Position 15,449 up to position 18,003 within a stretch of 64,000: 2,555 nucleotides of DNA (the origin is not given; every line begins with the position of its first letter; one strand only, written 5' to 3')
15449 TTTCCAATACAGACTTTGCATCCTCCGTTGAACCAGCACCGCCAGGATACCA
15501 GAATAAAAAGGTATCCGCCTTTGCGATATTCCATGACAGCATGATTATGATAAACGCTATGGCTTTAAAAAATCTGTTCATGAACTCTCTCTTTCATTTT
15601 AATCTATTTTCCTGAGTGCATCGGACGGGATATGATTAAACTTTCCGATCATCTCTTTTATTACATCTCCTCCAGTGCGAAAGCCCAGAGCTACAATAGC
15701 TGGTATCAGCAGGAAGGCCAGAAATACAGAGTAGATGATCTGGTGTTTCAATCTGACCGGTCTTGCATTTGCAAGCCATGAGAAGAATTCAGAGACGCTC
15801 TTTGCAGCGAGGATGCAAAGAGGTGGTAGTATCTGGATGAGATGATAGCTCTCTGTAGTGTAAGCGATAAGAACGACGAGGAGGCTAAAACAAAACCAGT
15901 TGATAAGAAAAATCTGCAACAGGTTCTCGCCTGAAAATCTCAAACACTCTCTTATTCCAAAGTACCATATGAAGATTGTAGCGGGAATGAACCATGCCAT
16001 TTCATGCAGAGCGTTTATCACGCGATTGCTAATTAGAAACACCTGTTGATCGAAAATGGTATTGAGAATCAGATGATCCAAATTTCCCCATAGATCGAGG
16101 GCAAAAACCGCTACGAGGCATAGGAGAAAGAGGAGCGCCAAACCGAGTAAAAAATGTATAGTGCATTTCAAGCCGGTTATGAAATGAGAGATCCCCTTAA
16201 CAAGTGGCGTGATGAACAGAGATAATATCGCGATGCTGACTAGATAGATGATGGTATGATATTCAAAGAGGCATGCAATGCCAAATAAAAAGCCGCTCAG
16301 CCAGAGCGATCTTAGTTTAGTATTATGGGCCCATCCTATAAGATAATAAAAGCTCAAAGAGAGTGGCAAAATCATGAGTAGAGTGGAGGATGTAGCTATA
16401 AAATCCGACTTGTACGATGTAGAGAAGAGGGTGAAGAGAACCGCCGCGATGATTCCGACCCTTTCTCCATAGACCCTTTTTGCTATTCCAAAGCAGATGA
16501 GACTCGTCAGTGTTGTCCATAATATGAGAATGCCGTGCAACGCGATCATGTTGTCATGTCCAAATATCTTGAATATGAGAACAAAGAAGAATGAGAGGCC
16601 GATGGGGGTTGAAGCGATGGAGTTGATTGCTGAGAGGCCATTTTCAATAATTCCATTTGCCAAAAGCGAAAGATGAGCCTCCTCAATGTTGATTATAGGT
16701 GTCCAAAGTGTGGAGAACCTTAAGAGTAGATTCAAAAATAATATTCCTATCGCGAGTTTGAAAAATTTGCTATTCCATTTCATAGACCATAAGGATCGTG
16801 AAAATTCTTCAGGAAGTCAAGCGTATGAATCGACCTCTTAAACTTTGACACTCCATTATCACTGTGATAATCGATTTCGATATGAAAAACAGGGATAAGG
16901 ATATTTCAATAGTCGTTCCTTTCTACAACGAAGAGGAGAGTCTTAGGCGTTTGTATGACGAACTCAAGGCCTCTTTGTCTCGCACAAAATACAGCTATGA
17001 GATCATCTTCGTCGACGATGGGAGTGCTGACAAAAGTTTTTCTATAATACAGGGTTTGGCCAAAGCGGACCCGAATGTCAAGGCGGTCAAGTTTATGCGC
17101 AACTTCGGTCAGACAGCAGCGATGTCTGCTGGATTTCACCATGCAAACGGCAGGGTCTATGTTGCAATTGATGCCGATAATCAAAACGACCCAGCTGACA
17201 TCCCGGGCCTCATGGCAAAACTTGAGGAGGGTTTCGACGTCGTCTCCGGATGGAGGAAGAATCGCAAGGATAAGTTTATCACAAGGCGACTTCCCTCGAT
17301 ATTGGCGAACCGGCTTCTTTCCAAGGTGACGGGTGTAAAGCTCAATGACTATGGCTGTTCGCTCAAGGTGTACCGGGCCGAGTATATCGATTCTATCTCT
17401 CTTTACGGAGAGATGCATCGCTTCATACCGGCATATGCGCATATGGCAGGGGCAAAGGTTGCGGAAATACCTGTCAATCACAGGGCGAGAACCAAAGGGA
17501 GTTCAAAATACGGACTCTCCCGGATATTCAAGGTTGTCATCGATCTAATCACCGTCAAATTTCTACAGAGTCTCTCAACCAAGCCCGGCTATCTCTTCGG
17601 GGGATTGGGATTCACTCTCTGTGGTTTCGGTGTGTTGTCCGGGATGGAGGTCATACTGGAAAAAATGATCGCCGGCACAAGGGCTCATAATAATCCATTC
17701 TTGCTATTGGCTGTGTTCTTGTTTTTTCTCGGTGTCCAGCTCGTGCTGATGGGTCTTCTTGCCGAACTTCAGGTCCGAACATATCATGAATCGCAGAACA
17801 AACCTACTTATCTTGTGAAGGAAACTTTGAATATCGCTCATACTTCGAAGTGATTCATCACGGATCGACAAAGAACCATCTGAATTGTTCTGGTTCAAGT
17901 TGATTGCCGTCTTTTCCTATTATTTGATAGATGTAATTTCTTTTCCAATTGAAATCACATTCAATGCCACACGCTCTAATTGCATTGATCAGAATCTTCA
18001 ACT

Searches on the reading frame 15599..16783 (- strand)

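Call 94: search_protein_families(library=pfam, proteins=[window:15599-16783:-], max_evalue=0.0001)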
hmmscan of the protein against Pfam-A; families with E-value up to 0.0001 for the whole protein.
window:15599-16783:- (394 aa): 1 family
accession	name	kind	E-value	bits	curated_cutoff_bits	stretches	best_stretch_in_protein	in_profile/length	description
PF13231.12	PMT_2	-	1.8e-10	41.7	26.1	1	59-203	2-143/160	Dolichyl-phosphate-mannose-protein mannosyltransferase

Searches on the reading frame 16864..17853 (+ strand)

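Call 94: search_protein_families(library=pfam, proteins=[window:16864-17853:+], max_evalue=0.0001)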
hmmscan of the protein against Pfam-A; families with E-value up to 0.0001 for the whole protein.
window:16864-17853:+ (329 aa): 2 families
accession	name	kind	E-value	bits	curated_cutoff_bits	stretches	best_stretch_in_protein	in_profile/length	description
PF00535.33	Glycos_transf_2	-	4.5e-32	111.7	23.3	1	15-176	1-165/168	Glycosyl transferase family 2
PF10111.15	Glyco_tranf_2_2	-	3.4e-07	30.5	27.3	1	15-106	1-92/276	Glycosyltransferase like family 2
